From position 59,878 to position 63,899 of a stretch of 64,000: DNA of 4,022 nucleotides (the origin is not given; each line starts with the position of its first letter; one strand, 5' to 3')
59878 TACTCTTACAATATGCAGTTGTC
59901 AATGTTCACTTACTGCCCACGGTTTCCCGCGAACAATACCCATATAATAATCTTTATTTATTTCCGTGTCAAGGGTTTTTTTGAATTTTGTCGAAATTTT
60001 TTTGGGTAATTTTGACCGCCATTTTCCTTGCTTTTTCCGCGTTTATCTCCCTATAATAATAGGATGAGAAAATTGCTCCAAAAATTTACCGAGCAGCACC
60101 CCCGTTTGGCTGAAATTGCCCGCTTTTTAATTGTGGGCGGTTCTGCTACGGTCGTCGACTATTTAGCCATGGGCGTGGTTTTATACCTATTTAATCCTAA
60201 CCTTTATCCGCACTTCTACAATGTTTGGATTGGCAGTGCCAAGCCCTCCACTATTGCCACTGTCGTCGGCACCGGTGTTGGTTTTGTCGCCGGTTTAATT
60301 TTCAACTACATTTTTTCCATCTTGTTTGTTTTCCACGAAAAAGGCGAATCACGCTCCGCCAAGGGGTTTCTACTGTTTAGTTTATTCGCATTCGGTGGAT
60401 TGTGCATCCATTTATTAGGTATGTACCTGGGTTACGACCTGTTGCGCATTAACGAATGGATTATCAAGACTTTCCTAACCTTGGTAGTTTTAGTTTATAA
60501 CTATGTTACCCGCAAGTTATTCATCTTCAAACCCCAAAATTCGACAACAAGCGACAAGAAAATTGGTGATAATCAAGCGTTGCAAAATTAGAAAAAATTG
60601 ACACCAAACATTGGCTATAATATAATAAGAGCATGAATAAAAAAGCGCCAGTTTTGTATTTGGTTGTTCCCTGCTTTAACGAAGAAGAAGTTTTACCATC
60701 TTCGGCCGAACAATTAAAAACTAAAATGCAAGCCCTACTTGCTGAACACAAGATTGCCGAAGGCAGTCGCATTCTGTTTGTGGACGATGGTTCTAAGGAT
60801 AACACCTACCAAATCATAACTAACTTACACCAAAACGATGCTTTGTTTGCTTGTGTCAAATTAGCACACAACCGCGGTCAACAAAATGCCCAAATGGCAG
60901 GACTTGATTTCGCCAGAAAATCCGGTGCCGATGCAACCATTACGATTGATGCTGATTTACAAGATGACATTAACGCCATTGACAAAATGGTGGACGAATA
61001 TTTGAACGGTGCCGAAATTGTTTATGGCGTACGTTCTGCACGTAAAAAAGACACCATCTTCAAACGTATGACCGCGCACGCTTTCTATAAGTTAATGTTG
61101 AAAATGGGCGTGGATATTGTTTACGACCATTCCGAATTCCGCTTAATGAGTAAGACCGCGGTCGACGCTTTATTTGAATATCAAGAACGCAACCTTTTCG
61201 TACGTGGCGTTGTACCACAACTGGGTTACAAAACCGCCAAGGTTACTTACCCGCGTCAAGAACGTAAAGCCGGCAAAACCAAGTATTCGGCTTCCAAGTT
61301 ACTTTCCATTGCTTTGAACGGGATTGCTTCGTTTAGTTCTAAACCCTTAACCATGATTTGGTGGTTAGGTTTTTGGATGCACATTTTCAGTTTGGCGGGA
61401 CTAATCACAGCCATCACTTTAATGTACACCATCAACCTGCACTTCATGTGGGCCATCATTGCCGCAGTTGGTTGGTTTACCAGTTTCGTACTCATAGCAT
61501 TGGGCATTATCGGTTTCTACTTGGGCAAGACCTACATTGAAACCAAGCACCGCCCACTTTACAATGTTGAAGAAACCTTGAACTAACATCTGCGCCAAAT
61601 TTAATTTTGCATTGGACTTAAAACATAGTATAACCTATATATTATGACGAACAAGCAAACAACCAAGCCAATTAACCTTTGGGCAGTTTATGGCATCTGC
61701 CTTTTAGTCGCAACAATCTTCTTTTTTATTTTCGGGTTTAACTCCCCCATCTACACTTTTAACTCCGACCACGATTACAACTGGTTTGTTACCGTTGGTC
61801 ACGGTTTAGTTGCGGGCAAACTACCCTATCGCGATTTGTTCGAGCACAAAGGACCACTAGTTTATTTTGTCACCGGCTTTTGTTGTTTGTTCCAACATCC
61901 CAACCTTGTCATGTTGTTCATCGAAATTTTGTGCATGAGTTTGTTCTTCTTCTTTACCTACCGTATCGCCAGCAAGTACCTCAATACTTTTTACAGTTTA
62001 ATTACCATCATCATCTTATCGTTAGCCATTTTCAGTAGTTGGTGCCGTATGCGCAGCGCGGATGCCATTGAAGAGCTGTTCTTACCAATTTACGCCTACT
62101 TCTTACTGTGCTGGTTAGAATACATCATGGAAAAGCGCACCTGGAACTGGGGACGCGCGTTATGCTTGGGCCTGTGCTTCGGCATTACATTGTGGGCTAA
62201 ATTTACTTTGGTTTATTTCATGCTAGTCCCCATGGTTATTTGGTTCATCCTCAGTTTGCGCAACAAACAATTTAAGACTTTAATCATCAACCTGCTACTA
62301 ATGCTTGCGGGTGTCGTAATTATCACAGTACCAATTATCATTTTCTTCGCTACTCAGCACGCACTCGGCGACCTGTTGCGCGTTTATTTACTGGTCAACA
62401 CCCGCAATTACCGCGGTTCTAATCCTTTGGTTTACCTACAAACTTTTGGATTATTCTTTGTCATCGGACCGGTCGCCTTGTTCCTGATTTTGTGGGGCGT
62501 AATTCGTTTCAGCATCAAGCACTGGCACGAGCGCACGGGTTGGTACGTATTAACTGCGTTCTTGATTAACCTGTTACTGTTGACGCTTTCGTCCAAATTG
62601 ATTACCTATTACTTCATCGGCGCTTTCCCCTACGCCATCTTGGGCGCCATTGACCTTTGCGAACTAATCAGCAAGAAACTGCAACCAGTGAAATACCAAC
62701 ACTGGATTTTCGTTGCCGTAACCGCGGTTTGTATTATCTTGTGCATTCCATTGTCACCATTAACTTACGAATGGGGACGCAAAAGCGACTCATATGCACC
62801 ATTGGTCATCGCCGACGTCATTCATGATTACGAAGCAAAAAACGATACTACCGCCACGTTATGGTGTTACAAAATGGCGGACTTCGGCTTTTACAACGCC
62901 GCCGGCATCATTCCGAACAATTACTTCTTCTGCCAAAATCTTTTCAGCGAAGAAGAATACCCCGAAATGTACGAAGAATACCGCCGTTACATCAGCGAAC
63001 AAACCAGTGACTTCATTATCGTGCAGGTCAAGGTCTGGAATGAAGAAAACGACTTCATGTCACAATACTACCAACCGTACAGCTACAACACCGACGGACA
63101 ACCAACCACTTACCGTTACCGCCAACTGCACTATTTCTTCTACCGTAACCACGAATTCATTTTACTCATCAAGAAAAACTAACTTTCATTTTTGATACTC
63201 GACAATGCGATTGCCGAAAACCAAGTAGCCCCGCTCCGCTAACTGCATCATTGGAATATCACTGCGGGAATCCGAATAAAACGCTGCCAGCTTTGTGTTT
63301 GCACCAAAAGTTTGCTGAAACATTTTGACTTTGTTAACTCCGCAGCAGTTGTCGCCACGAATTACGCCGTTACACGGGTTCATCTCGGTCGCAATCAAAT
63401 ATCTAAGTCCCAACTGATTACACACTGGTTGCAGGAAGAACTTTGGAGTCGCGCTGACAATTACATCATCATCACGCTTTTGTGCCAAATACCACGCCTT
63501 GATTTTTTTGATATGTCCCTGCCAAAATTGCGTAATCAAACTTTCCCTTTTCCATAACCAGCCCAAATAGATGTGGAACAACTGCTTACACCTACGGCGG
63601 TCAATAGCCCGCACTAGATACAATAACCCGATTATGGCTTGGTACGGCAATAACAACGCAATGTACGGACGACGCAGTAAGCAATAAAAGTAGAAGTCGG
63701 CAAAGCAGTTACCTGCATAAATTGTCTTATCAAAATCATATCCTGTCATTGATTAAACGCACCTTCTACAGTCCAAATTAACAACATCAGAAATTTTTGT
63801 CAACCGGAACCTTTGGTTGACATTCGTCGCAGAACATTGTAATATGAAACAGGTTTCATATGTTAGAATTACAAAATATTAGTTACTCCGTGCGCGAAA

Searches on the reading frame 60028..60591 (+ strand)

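Call 14: search_protein_families(library=pfam, proteins=[window:60028-60591:+], max_evalue=0.01)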
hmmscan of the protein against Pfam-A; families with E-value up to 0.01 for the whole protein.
window:60028-60591:+ (187 aa): 1 family
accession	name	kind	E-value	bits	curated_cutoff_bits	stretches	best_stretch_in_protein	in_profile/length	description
PF04138.20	GtrA_DPMS_TM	-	1.3e-15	58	26.1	1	32-167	1-117/117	GtrA/DPMS, transmembrane domain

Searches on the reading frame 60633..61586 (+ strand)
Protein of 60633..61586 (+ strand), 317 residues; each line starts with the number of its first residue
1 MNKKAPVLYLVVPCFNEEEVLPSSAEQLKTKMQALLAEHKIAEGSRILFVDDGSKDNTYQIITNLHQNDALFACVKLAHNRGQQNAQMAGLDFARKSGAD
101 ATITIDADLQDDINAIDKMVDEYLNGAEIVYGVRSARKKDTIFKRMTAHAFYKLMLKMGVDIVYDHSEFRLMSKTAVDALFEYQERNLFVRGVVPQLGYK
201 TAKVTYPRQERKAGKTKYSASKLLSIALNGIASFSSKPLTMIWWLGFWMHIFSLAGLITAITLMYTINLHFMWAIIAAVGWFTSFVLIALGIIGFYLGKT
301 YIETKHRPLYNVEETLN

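Call 14: search_protein_families(library=pfam, proteins=[window:60633-61586:+], max_evalue=0.01)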
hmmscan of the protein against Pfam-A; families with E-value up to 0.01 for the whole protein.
window:60633-61586:+ (317 aa): 2 families
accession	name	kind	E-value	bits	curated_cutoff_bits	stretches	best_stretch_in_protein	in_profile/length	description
PF00535.33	Glycos_transf_2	-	1.1e-21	78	23.3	1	10-181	2-168/168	Glycosyl transferase family 2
PF13704.12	Glyco_tranf_2_4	-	0.00085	20.2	27.5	1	34-108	9-81/98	Glycosyl transferase family 2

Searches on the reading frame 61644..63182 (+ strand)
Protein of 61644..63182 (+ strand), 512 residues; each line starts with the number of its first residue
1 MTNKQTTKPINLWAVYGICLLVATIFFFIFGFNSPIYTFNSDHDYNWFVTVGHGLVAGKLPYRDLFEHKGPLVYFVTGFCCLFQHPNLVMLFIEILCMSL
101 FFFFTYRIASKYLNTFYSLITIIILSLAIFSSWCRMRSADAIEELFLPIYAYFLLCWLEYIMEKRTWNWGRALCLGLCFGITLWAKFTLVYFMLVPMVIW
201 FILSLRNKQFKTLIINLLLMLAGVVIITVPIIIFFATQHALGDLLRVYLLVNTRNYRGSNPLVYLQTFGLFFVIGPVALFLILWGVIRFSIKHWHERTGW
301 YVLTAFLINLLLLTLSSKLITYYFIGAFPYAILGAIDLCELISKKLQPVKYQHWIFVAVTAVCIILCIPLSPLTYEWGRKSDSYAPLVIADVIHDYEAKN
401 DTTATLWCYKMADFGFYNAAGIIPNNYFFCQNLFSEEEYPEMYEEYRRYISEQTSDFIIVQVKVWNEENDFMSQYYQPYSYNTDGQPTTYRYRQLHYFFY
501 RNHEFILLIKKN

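Call 14: search_protein_families(library=pfam, proteins=[window:61644-63182:+], max_evalue=0.01)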
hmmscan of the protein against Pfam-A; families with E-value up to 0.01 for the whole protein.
window:61644-63182:+ (512 aa): 2 families
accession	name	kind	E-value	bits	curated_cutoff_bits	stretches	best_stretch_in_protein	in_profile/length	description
PF13231.12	PMT_2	-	2.9e-12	47.5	26.1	1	74-229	8-157/160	Dolichyl-phosphate-mannose-protein mannosyltransferase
PF09446.15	VMA21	-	0.0072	16.9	29.5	1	218-243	5-30/64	VMA21-like domain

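Call 50: find_encoding_contigs(protein=window:61644-63182:+, flank=10000, max_places=1)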
Protein window:61644-63182:+ (512 aa): 1 contig read that carries it; 1 place shown.
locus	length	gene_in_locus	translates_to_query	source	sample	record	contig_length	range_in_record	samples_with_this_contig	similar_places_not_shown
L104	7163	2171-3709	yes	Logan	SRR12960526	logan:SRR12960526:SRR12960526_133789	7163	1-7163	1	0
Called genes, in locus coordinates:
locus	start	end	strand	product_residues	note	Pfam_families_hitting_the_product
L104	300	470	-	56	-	-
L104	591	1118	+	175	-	PF04138:GtrA_DPMS_TM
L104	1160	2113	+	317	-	PF00535:Glycos_transf_2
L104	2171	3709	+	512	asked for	PF13231:PMT_2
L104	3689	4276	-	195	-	PF12710:HAD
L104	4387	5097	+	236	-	PF00005:ABC_tran, PF02463:SMC_N (faint), PF13555:AAA_29 (weak), PF13304:AAA_21 (faint)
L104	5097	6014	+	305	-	PF01458:SUFBD_core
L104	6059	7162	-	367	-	?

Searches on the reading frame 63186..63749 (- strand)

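Call 14: search_protein_families(library=pfam, proteins=[window:63186-63749:-], max_evalue=0.01)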
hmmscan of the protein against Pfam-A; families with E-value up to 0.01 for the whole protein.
window:63186-63749:- (187 aa): 1 family
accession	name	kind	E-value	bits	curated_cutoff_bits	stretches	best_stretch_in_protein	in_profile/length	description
PF12710.13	HAD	-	7e-18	66.2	27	1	4-169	3-189/189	haloacid dehalogenase-like hydrolase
